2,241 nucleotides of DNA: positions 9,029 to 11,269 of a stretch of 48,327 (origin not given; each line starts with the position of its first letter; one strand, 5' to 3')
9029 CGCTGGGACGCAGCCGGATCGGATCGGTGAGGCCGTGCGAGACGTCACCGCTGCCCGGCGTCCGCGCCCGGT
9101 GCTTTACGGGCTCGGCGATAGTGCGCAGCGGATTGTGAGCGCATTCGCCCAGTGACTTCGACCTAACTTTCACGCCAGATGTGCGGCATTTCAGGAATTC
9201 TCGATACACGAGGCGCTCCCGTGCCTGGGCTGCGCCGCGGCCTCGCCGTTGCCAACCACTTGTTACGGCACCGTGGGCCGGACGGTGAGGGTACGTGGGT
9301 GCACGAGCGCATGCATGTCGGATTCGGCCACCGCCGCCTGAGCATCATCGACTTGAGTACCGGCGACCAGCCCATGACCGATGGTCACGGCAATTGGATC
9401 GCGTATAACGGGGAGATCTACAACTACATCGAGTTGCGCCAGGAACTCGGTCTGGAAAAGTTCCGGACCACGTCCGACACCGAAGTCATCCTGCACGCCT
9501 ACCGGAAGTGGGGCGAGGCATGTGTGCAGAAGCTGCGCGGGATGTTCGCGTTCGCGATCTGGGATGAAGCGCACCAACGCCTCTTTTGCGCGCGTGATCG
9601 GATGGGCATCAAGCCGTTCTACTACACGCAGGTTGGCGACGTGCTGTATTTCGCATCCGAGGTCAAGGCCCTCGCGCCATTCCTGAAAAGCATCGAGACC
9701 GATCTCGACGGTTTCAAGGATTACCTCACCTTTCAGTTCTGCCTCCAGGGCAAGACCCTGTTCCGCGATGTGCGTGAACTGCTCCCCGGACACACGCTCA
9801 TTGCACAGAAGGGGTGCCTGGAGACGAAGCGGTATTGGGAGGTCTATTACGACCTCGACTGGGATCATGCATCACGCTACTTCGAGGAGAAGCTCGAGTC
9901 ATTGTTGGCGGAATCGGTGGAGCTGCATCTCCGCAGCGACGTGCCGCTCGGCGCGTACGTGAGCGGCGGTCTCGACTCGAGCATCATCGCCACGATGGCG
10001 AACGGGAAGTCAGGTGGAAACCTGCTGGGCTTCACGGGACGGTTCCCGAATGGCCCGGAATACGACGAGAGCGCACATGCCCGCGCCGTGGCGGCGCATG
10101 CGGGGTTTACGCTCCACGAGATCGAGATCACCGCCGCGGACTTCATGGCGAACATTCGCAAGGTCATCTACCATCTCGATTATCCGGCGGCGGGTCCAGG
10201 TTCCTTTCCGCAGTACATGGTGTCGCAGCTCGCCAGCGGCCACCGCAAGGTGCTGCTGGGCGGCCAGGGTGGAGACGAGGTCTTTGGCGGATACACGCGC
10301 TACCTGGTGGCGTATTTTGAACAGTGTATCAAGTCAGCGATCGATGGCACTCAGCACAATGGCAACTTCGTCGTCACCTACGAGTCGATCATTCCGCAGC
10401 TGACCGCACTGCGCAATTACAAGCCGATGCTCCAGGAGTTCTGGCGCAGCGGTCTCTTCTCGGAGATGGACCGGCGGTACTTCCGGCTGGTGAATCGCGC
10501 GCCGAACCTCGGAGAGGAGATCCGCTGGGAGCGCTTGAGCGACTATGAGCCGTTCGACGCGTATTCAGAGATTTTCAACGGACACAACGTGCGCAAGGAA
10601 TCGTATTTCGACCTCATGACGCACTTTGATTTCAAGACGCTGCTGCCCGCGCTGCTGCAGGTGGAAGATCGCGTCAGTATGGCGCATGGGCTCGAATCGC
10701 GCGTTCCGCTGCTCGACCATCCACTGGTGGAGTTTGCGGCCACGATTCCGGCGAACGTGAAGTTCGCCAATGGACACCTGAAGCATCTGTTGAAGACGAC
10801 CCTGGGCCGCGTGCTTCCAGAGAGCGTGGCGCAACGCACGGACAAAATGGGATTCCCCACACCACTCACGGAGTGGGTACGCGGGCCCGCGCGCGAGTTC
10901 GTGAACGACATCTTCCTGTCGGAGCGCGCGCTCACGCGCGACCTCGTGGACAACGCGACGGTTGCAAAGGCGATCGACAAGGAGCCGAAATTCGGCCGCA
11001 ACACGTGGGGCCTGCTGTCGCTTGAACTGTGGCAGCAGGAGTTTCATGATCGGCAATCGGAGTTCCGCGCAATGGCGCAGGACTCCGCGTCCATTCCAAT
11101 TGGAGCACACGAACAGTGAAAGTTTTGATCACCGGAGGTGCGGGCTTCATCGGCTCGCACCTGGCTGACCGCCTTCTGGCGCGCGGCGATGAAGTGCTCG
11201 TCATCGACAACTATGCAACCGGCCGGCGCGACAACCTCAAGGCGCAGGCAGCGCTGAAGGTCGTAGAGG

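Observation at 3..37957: Five divergent AsnB-type glutamine amidotransferases in one glycan locus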

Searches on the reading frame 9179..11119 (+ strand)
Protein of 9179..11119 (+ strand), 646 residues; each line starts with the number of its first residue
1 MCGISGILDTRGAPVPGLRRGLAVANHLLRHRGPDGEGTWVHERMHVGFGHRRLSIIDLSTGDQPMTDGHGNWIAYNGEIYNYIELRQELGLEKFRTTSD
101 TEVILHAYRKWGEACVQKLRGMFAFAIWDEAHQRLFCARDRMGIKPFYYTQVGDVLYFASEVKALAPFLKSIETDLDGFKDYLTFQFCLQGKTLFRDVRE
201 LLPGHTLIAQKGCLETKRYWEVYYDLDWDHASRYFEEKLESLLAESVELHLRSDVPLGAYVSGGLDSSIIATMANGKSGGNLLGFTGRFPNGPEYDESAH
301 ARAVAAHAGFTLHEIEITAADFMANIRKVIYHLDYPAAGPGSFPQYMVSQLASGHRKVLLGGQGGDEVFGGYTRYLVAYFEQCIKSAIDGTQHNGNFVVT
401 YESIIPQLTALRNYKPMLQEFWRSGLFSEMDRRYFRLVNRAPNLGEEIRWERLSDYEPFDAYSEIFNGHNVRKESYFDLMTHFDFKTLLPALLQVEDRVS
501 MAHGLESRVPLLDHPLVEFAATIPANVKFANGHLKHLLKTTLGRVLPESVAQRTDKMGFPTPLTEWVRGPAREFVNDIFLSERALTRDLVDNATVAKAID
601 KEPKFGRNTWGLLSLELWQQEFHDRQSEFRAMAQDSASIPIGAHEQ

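Call 3: search_protein_families(library=pfam, proteins=[window:9179-11119:+])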
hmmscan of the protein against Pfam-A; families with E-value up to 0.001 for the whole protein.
window:9179-11119:+ (646 aa): 4 families
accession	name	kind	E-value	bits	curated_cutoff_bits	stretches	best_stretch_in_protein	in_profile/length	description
PF00733.27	Asn_synthase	-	1.2e-90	305.2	21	1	238-620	1-354/354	Asparagine synthase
PF13537.11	GATase_7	-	2.7e-48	163.5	25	1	51-166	1-122/123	Glutamine amidotransferase domain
PF13522.11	GATase_6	-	2e-43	147.9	27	1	34-161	1-130/130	Glutamine amidotransferase domain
PF12481.13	DUF3700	-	4.1e-07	30.1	27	1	75-154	80-164/228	Aluminium induced protein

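Call 8: search_protein_families(library=ncbifam, proteins=[window:9179-11119:+], max_evalue=0.00001)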
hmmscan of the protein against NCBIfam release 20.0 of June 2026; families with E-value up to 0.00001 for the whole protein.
window:9179-11119:+ (646 aa): 8 families
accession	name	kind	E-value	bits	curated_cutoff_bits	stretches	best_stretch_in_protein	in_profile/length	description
TIGR01536.1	asn_synth_AEB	equivalog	1.1e-156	522.8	267.1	1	2-559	1-517/517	asparagine synthase (glutamine-hydrolyzing)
TIGR03108.1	eps_aminotran_1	hypoth_equivalog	3.9e-135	452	816.9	1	1-613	1-619/628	XrtA/PEP-CTERM system amidotransferase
TIGR03104.1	trio_amidotrans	equivalog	5.2e-104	348.6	570.1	2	1-375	1-383/589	N-acetylglutaminylglutamine amidotransferase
NF033535.1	lass_lactam_cya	exception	2.6e-89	300.6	525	2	1-375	1-382/668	lasso peptide isopeptide bond-forming cyclase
NF006949.0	PRK09431.1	equivalog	5.2e-88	295.9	499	3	1-174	1-174/554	asparagine synthase B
NF033561.1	macrolact_Ik_Al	subfamily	1.4e-22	80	300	1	125-379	83-341/561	albusnodin/ikarugamycin family macrolactam cyclase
TIGR01134.1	purF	equivalog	2.3e-11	43.8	350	1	46-172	65-205/432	amidophosphoribosyltransferase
TIGR01135.1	glmS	equivalog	8.5e-06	24.5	418.05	0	66-171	87-203/607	glutamine--fructose-6-phosphate transaminase (isomerizing)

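Call 10: find_encoding_contigs(protein=window:9179-11119:+, flank=10000, max_places=6)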
Protein window:9179-11119:+ (646 aa): no gene with exactly this product is on record in the collection.

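Call 11: find_homologous_proteins(query=window:9179-11119:+, max_evalue=1e-20)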
Query window:9179-11119:+ (646 aa): 8000 proteins with E <= 1e-20 among 8000 candidates; the best 120 are listed.
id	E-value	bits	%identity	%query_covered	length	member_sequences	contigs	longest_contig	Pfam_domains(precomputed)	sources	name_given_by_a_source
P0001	0.0e+0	1481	100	98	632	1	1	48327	PF12481.14,PF00733.28,PF13522.12,PF13537.12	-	-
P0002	0.0e+0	1229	79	99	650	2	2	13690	PF12481.14,PF00733.28,PF13522.12,PF13537.12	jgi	jgi:asparagine synthase (glutamine-hydrolysing)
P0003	0.0e+0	1214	80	98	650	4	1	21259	PF00733.28,PF13522.12,PF13537.12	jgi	jgi:asparagine synthase (glutamine-hydrolysing)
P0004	0.0e+0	1153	76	99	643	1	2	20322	PF12481.14,PF00733.28,PF13522.12,PF13537.12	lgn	-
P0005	0.0e+0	1095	72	98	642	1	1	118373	PF12481.14,PF00733.28,PF13522.12,PF13537.12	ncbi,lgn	-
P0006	0.0e+0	1087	71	98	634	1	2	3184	PF00733.28,PF13522.12,PF13537.12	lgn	-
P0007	0.0e+0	1079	71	98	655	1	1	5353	PF00733.28,PF13522.12,PF13537.12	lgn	-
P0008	0.0e+0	1079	71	98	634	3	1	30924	PF00733.28,PF13522.12,PF13537.12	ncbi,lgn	-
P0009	0.0e+0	1077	70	98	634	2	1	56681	PF00733.28,PF13522.12,PF13537.12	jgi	jgi:asparagine synthase (glutamine-hydrolysing)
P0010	0.0e+0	1074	71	98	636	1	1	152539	PF00733.28,PF13522.12,PF13537.12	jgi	jgi:asparagine synthase (glutamine-hydrolysing)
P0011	0.0e+0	1071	71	98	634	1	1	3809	PF00733.28,PF13522.12,PF13537.12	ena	-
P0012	0.0e+0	1070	70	98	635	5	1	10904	PF12481.14,PF00733.28,PF13522.12,PF13537.12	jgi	jgi:asparagine synthase (glutamine-hydrolysing)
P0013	0.0e+0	1070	71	98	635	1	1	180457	PF00733.28,PF13522.12,PF13537.12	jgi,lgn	jgi:asparagine synthase (glutamine-hydrolysing)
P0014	0.0e+0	1069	71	98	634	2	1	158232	PF12481.14,PF00733.28,PF13522.12,PF13537.12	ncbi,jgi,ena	ncbi:MAG TPA: asparagine synthase (glutamine-hydrolyzing) [Pyrinomonadaceae bacterium]|jgi:asparagin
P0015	0.0e+0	1069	69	98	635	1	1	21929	PF00733.28,PF13522.12,PF13537.12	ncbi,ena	ncbi:MAG TPA: asparagine synthase (glutamine-hydrolyzing) [Pyrinomonadaceae bacterium]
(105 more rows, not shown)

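Call 12: find_encoding_contigs(protein=P0005, flank=10000, max_places=3)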
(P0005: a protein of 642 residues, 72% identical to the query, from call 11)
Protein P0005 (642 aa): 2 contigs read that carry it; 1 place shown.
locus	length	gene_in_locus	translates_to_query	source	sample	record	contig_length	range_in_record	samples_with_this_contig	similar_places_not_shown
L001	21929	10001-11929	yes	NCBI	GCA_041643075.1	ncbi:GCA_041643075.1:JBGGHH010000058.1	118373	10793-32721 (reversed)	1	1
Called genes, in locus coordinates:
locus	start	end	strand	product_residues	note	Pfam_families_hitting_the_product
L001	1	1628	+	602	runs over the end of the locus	PF00005:ABC_tran, PF14524:Wzt_C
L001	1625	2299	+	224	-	PF00657:Lipase_GDSL, PF13472:Lipase_GDSL_2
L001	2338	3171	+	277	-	PF13489:Methyltransf_23, PF13649:Methyltransf_25, PF08241:Methyltransf_11, PF08242:Methyltransf_12 (faint)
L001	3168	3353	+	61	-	-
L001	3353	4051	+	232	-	-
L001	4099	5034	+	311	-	PF13469:Sulfotransfer_3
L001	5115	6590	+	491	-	-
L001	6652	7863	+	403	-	-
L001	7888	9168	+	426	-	-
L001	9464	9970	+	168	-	-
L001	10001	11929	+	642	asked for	PF13522:GATase_6, PF13537:GATase_7, PF12481:DUF3700, PF00733:Asn_synthase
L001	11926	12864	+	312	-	PF01073:3Beta_HSD, PF01370:Epimerase, PF02719:Polysacc_synt_2, PF04321:RmlD_sub_bind, PF07993:NAD_binding_4 (faint), PF13460:NAD_binding_10, PF16363:GDP_Man_Dehyd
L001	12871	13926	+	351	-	PF01073:3Beta_HSD, PF01370:Epimerase, PF02719:Polysacc_synt_2 (weak), PF07993:NAD_binding_4 (faint), PF16363:GDP_Man_Dehyd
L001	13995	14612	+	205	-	PF00117:GATase, PF07685:GATase_3 (weak), PF01174:SNO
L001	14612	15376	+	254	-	PF00977:His_biosynth, PF03060:NMO (faint)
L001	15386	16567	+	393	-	-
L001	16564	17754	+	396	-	PF13439:Glyco_transf_4 (weak), PF13579:Glyco_trans_4_4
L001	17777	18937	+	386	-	-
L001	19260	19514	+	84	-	PF07719:TPR_2 (faint)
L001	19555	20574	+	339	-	PF13439:Glyco_transf_4, PF13579:Glyco_trans_4_4, PF00534:Glycos_transf_1, PF13692:Glyco_trans_1_4 (weak), PF13524:Glyco_trans_1_2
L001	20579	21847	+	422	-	-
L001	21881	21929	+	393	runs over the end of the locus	PF13439:Glyco_transf_4, PF13579:Glyco_trans_4_4, PF00534:Glycos_transf_1, PF13692:Glyco_trans_1_4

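Call 13: find_encoding_contigs(protein=P0003, flank=10000, max_places=3)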
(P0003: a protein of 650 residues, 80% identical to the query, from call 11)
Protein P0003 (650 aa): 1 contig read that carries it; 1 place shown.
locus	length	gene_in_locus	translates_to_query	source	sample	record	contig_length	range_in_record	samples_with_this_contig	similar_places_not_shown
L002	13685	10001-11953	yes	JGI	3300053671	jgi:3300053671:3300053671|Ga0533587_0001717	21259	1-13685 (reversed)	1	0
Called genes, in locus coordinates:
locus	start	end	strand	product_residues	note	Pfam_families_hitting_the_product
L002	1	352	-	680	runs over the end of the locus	PF13727:CoA_binding_3, PF00106:adh_short (weak), PF01073:3Beta_HSD, PF01370:Epimerase, PF02719:Polysacc_synt_2, PF04321:RmlD_sub_bind, PF08659:KR (weak), PF16363:GDP_Man_Dehyd, +2 more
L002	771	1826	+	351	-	PF13439:Glyco_transf_4, PF13579:Glyco_trans_4_4, PF00534:Glycos_transf_1, PF13692:Glyco_trans_1_4, PF13524:Glyco_trans_1_2 (faint)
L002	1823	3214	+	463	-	PF13231:PMT_2 (weak)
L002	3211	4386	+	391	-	PF13231:PMT_2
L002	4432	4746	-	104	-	-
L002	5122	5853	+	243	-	PF13489:Methyltransf_23, PF08241:Methyltransf_11, PF08242:Methyltransf_12, PF13649:Methyltransf_25 (weak)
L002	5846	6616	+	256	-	PF00535:Glycos_transf_2, PF13641:Glyco_tranf_2_3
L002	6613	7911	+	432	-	-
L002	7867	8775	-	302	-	PF13489:Methyltransf_23, PF06325:PrmA (weak), PF08241:Methyltransf_11, PF08242:Methyltransf_12, PF13649:Methyltransf_25, PF13847:Methyltransf_31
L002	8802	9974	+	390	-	PF02350:Epimerase_2, PF13579:Glyco_trans_4_4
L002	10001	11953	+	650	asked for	PF13522:GATase_6, PF13537:GATase_7, PF00733:Asn_synthase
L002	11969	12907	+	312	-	PF01073:3Beta_HSD, PF01370:Epimerase, PF02719:Polysacc_synt_2, PF04321:RmlD_sub_bind, PF07993:NAD_binding_4 (faint), PF13460:NAD_binding_10, PF16363:GDP_Man_Dehyd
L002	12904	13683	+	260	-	?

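Call 21: search_solved_structures(query=window:9179-11119:+, max_evalue=0.00001, show_alignments=1)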
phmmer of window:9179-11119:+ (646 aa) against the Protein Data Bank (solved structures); distinct sequences matched with E-value up to 0.00001: 5.
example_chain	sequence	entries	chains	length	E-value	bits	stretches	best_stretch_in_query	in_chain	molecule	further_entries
7ylz_A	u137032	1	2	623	1.1e-63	219.2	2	1-373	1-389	hydroxyamidotransferase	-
1ct9_A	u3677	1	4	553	2e-51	178.6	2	4-173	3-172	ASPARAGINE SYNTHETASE B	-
6gq3_A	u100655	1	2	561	5.1e-33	117.8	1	29-375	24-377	Asparagine synthetase [glutamine-hydrolyzing]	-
8sue_A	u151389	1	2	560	5.3e-33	117.7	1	29-375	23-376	Asparagine synthetase [glutamine-hydrolyzing]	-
9b6c_A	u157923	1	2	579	3e-32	115.2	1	29-375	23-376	Asparagine synthetase [glutamine-hydrolyzing]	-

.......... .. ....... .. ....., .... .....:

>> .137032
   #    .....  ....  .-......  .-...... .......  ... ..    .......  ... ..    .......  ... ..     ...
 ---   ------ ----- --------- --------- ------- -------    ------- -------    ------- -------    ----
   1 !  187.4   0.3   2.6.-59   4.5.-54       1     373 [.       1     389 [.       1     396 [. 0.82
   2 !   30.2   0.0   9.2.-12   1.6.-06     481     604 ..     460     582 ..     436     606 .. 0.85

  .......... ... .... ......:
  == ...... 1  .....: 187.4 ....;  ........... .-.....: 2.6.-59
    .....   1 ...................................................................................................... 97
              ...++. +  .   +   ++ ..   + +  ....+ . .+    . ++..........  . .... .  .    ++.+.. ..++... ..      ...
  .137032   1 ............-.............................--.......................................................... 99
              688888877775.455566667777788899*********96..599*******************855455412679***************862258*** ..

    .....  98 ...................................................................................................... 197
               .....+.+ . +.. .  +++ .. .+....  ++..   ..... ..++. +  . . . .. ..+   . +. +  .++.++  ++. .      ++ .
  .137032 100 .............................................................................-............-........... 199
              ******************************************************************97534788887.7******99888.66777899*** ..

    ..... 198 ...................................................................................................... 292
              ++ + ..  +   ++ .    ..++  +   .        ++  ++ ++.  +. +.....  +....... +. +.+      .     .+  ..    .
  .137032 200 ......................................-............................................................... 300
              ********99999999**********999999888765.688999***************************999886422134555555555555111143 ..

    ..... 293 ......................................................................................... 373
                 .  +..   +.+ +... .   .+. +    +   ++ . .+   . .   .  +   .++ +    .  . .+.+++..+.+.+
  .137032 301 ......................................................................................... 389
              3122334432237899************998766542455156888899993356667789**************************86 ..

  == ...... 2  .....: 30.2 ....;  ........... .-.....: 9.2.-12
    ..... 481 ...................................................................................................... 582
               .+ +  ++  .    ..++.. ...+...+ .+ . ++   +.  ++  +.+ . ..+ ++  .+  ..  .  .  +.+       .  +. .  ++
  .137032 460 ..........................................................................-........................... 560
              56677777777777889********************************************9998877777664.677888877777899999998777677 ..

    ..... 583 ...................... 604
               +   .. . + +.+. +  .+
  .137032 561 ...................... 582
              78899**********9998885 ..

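Call 41: find_encoding_contigs(protein=P0004, flank=10000, max_places=2)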
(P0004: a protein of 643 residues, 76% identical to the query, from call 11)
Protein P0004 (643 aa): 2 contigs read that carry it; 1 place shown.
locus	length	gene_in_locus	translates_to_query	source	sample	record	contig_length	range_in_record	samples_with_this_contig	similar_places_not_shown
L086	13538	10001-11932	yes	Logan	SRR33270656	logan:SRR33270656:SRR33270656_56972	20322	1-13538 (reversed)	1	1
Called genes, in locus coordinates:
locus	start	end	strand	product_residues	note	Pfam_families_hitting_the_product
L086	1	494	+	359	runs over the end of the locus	PF13439:Glyco_transf_4, PF13579:Glyco_trans_4_4, PF00534:Glycos_transf_1, PF13692:Glyco_trans_1_4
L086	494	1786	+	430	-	-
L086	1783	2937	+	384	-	PF13439:Glyco_transf_4, PF13579:Glyco_trans_4_4, PF00534:Glycos_transf_1, PF13692:Glyco_trans_1_4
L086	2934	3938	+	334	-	PF13649:Methyltransf_25, PF13847:Methyltransf_31, PF08241:Methyltransf_11, PF08242:Methyltransf_12 (weak)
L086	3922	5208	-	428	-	PF13439:Glyco_transf_4, PF13579:Glyco_trans_4_4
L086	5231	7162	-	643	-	PF13522:GATase_6, PF13537:GATase_7, PF00733:Asn_synthase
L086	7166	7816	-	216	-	PF02585:PIG-L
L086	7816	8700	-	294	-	PF25084:LbH_EIF2B, PF25087:GMPPB_C, PF00132:Hexapep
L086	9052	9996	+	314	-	PF02350:Epimerase_2, PF13579:Glyco_trans_4_4 (weak)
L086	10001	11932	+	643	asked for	PF13522:GATase_6, PF13537:GATase_7, PF12481:DUF3700, PF00733:Asn_synthase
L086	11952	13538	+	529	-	?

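Call 68: find_related_loci(query=window:9179-11119:+, collection=metagenome_contigs, flank=10000)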
Query window:9179-11119:+ (646 aa) in metagenome_contigs; peptide patterns used: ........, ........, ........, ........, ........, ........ (x = any residue, [..] = any of these).
600 stretches matched a pattern (row limit reached: there are more); 597 encode a relative of the query (tblastn E <= 1e-3); the best 80 are kept; 80 distinct loci.
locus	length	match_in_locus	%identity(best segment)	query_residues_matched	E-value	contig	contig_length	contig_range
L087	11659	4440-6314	68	1-625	0e+0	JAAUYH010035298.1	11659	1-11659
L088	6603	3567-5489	67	1-639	0e+0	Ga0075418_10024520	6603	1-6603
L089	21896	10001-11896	68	1-632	0e+0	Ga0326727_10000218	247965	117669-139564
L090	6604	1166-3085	67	1-638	0e+0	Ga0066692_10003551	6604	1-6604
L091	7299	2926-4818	67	1-632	0e+0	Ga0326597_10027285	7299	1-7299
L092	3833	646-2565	67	1-641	0e+0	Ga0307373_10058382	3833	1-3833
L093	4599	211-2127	64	1-639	0e+0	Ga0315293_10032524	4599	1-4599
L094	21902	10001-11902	63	1-630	0e+0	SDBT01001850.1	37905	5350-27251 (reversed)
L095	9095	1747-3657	64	1-641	0e+0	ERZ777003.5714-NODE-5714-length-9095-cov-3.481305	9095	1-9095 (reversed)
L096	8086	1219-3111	63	1-632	0e+0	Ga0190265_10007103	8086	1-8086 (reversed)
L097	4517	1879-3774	61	1-632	0e+0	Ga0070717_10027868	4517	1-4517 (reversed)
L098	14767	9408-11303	62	1-630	0e+0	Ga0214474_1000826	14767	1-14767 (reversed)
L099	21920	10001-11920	62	1-640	0e+0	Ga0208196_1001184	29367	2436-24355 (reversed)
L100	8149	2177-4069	59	1-632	0e+0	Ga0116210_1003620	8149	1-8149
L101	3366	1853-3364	69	1-504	0e+0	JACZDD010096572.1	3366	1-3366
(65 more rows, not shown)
